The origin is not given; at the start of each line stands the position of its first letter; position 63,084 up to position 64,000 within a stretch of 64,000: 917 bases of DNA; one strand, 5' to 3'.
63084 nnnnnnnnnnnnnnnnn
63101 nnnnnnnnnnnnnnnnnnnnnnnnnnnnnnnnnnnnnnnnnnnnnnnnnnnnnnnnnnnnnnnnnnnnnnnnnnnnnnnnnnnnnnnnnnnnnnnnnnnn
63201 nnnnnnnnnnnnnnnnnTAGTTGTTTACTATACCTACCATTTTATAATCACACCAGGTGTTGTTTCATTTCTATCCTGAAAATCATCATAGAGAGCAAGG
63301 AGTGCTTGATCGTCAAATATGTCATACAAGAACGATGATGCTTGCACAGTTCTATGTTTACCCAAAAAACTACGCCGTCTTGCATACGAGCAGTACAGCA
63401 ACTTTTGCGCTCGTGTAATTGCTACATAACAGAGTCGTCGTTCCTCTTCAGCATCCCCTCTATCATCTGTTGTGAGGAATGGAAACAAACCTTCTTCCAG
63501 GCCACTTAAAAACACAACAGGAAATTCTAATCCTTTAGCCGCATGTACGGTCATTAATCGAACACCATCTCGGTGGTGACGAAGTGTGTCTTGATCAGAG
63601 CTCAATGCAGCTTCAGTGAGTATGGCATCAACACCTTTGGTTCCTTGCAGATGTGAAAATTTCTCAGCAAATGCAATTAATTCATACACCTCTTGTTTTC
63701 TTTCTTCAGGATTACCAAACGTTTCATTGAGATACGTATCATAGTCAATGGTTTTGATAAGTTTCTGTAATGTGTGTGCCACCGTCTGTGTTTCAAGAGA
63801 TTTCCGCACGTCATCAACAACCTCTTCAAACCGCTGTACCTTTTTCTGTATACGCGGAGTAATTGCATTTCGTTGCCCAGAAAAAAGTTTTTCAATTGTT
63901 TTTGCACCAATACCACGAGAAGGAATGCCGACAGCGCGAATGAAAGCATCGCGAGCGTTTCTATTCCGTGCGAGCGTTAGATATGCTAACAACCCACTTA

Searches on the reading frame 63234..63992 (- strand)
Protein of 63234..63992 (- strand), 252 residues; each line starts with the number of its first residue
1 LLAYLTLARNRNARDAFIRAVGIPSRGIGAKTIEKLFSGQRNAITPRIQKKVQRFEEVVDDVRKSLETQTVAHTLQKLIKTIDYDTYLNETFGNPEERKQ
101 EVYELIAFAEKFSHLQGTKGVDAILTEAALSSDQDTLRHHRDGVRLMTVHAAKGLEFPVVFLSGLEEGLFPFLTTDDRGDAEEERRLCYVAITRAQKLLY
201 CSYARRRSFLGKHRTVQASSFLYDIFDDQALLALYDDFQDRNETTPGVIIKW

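Call 64: search_protein_families(library=pfam, proteins=[window:63234-63992:-], max_evalue=0.1)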
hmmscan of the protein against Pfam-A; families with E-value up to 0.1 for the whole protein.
window:63234-63992:- (252 aa): 6 families
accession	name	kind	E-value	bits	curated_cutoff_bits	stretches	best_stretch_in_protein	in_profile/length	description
PF13361.12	UvrD_C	-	2.5e-36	126.2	25.6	1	1-205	115-349/350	UvrD-like helicase C-terminal domain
PF13538.12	UvrD_C_2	-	4.7e-11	42.8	27.4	1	144-200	2-50/52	UvrD-like helicase C-terminal domain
PF01443.25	Viral_helicase1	-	3e-06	27.7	21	1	72-199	109-224/228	Viral superfamily 1 RNA helicase core domain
PF13087.12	AAA_12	-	0.0055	16.7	27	1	137-200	138-189/195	AAA domain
PF11214.13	Med2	-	0.021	15.4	26.8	1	35-69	34-68/100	Mediator complex subunit 2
PF05746.21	DALR_1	-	0.099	13.2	22.3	0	48-83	37-72/117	DALR anticodon binding domain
